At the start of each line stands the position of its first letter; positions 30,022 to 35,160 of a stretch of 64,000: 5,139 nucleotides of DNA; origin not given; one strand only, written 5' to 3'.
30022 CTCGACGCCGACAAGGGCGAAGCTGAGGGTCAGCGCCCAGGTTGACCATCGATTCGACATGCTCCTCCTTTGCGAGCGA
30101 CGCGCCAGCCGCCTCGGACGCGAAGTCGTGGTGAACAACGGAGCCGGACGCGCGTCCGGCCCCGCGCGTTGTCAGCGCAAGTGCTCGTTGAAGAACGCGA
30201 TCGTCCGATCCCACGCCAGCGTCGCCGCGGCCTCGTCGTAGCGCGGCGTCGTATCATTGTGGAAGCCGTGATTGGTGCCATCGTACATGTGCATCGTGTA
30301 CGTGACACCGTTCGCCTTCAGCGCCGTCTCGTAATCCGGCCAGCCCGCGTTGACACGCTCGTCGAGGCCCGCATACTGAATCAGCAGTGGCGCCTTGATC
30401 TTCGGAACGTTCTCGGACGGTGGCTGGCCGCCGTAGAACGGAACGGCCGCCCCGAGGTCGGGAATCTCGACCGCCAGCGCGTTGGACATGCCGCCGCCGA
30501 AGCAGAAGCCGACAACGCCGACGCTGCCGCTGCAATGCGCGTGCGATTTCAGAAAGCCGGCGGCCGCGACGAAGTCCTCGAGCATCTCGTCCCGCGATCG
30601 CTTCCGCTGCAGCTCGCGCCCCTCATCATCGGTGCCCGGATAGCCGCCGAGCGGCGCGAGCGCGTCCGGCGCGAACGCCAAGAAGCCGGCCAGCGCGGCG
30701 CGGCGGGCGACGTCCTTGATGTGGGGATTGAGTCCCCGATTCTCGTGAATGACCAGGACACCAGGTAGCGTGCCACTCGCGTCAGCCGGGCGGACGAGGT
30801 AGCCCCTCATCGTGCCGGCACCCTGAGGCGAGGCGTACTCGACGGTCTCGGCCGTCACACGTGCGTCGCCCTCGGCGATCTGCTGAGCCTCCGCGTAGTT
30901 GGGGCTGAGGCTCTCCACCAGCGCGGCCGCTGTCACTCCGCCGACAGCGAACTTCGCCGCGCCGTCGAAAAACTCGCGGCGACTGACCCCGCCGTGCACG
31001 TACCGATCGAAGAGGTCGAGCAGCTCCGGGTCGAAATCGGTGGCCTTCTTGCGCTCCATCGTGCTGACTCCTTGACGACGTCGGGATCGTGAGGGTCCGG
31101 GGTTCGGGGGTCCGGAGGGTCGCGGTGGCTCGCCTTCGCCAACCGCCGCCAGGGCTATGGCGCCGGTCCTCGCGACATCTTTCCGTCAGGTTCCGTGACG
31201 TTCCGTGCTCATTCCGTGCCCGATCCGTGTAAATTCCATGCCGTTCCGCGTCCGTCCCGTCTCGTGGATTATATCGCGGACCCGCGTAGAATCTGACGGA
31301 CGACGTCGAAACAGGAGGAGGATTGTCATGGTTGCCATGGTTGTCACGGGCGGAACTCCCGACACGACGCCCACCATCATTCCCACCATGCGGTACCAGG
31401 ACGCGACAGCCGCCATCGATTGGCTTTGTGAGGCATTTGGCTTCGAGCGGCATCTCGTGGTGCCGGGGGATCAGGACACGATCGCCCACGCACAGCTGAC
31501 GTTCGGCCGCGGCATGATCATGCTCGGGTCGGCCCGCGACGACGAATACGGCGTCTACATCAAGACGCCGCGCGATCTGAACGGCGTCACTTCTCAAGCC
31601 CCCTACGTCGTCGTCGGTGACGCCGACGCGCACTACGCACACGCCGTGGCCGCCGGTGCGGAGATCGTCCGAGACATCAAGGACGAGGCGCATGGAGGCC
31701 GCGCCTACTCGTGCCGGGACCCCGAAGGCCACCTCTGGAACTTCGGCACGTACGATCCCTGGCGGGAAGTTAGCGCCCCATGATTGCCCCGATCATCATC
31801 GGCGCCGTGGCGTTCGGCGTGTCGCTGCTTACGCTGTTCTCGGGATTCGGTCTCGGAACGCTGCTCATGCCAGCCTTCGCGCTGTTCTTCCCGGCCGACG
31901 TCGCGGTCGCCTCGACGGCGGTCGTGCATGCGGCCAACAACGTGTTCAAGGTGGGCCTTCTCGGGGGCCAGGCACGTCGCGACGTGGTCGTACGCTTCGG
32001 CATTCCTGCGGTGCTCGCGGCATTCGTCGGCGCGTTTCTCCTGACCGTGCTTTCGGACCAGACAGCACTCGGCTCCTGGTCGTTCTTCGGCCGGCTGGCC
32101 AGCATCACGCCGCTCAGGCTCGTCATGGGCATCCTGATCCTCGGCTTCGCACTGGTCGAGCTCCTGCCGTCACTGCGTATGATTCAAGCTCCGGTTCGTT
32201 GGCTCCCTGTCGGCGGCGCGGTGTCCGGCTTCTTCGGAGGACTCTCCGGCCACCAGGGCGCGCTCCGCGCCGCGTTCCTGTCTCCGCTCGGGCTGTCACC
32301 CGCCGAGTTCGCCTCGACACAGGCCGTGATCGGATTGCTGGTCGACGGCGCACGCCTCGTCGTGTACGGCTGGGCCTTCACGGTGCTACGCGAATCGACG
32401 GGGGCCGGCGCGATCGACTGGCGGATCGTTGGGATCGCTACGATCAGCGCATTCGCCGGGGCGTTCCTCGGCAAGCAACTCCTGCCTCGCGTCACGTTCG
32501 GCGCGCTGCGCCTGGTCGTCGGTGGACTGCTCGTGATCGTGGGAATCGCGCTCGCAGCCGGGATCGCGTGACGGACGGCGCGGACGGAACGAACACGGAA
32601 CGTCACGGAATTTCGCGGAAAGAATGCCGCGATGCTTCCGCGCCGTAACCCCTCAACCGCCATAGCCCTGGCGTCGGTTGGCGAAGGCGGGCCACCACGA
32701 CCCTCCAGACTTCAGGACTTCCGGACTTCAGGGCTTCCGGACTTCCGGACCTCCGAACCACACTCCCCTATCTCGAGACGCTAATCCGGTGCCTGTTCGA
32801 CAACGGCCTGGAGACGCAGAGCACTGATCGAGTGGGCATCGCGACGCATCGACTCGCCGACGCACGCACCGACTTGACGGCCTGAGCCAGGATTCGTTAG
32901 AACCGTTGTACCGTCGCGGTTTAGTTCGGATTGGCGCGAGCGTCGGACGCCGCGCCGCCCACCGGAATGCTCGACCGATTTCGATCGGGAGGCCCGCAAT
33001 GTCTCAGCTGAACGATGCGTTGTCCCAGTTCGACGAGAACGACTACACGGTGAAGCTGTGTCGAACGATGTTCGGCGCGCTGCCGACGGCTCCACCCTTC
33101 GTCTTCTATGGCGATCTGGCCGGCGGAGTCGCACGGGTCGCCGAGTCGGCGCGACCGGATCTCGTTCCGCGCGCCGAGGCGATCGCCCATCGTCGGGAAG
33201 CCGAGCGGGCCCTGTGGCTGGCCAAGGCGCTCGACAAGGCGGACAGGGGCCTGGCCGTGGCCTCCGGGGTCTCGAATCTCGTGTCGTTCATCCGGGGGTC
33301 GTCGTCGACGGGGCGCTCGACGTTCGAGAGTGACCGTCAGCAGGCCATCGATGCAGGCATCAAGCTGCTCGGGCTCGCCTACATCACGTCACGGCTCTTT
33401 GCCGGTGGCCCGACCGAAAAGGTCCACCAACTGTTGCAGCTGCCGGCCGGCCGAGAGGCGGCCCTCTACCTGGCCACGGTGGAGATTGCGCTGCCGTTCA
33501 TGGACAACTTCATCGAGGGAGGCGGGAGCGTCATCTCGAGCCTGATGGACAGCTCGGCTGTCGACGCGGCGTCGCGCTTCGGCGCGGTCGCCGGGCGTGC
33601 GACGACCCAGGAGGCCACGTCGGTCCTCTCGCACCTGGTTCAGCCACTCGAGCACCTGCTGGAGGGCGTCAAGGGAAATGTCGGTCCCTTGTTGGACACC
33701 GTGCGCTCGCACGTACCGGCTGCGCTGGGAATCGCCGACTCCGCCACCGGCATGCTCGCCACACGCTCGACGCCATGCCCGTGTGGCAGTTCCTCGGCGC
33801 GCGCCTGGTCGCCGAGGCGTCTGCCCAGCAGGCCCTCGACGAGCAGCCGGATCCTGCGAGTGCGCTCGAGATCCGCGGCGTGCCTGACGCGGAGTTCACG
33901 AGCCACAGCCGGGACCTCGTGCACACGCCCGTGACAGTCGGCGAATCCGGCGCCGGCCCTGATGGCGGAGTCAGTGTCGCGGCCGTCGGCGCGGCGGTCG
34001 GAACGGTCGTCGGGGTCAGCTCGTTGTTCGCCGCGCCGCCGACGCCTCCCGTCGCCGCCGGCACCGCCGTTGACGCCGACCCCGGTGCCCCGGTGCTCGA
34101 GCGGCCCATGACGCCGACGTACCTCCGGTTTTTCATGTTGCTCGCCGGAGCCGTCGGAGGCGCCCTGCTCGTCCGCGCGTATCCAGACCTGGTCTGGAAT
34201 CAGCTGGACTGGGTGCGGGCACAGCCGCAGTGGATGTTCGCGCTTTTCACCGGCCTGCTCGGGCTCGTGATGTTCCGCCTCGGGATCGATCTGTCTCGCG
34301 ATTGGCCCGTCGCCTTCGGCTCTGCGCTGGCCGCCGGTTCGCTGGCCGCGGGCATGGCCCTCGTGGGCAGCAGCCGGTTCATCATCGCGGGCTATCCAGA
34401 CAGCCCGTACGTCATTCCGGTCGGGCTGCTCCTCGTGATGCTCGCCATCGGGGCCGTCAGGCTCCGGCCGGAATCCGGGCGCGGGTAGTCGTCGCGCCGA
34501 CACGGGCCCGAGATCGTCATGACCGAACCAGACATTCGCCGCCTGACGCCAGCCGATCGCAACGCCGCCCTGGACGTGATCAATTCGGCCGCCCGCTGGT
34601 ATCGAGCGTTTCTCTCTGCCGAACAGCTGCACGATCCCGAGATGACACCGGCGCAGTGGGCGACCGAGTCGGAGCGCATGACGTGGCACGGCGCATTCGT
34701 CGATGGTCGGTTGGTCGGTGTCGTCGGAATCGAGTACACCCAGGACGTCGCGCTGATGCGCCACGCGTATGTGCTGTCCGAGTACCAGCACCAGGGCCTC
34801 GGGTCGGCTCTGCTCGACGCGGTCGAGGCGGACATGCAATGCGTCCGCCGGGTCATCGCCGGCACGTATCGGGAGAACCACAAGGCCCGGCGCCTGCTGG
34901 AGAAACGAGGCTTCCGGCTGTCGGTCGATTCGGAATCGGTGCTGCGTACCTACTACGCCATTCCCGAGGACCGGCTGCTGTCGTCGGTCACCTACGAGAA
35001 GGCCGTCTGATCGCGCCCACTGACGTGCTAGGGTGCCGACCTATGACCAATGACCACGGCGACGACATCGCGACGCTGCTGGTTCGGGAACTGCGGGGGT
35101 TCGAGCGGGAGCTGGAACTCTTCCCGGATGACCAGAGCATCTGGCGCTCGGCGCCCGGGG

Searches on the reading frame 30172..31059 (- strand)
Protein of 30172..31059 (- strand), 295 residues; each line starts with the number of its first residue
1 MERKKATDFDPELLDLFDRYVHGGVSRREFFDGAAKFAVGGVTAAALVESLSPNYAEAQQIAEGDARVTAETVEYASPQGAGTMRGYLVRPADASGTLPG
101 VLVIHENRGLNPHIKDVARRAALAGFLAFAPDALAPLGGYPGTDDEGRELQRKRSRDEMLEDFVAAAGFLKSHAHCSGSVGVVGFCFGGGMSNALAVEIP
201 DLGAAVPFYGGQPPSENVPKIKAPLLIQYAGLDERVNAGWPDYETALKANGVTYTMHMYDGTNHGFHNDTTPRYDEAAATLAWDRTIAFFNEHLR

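Call 54: search_protein_families(library=pfam, proteins=[window:30172-31059:-], max_evalue=0.001)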
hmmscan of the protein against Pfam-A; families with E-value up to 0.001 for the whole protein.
window:30172-31059:- (295 aa): 6 families
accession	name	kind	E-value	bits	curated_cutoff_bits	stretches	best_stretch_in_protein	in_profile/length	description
PF01738.24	DLH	-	5.1e-48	164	21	1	84-293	1-216/217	Dienelactone hydrolase family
PF23678.1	YqhI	-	8.6e-18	63.8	27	1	1-36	1-36/36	YqhI-like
PF00326.27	Peptidase_S9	-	3.9e-08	33.5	22.6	1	214-283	134-205/213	Prolyl oligopeptidase family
PF08840.17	BAAT_C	-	8.1e-07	29.7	20.9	1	160-217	3-61/210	BAAT / Acyl-CoA thioester hydrolase C terminal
PF07859.19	Abhydrolase_3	-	4.5e-05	23.7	25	0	223-267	166-209/210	alpha/beta hydrolase fold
PF12740.14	PETase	-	0.00015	21.7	28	1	60-233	19-179/263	PET hydrolase-like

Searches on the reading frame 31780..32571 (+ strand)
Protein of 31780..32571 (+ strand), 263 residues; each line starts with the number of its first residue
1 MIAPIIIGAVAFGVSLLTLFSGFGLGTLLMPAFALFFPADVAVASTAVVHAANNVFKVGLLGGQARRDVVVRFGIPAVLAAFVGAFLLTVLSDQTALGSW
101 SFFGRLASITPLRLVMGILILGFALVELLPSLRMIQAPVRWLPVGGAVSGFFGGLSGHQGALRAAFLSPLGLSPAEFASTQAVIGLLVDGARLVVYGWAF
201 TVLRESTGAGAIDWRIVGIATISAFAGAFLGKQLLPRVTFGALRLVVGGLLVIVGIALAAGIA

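Call 54: search_protein_families(library=pfam, proteins=[window:31780-32571:+], max_evalue=0.001)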
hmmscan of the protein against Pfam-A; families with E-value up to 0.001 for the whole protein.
window:31780-32571:+ (263 aa): 1 family
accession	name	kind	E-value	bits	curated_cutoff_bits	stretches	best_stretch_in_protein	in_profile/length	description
PF01925.25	TauE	-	3.4e-21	76.5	32.6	1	8-258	2-237/237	Sulfite exporter TauE/SafE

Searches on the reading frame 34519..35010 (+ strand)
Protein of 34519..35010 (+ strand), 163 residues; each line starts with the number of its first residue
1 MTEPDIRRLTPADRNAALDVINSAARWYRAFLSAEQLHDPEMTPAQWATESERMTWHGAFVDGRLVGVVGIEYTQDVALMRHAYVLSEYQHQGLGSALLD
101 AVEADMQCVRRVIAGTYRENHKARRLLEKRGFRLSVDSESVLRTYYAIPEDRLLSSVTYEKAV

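Call 54: search_protein_families(library=pfam, proteins=[window:34519-35010:+], max_evalue=0.001)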
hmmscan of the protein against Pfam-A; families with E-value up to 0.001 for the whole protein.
window:34519-35010:+ (163 aa): 5 families
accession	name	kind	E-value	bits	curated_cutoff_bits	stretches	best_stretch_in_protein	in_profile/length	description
PF00583.31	Acetyltransf_1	-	2.9e-15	57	20.7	1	26-132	6-116/116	Acetyltransferase (GNAT) family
PF13673.13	Acetyltransf_10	-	7.3e-12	45.8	23.6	1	47-135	22-110/128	Acetyltransferase (GNAT) domain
PF13508.13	Acetyltransf_7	-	1.6e-10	41.6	27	1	59-133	8-83/84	Acetyltransferase (GNAT) domain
PF13302.13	Acetyltransf_3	-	1.8e-07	32.4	25.4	1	6-133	4-138/138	Acetyltransferase (GNAT) domain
PF08445.16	FR47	-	0.00054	20.3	22.1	1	69-136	13-81/86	FR47-like protein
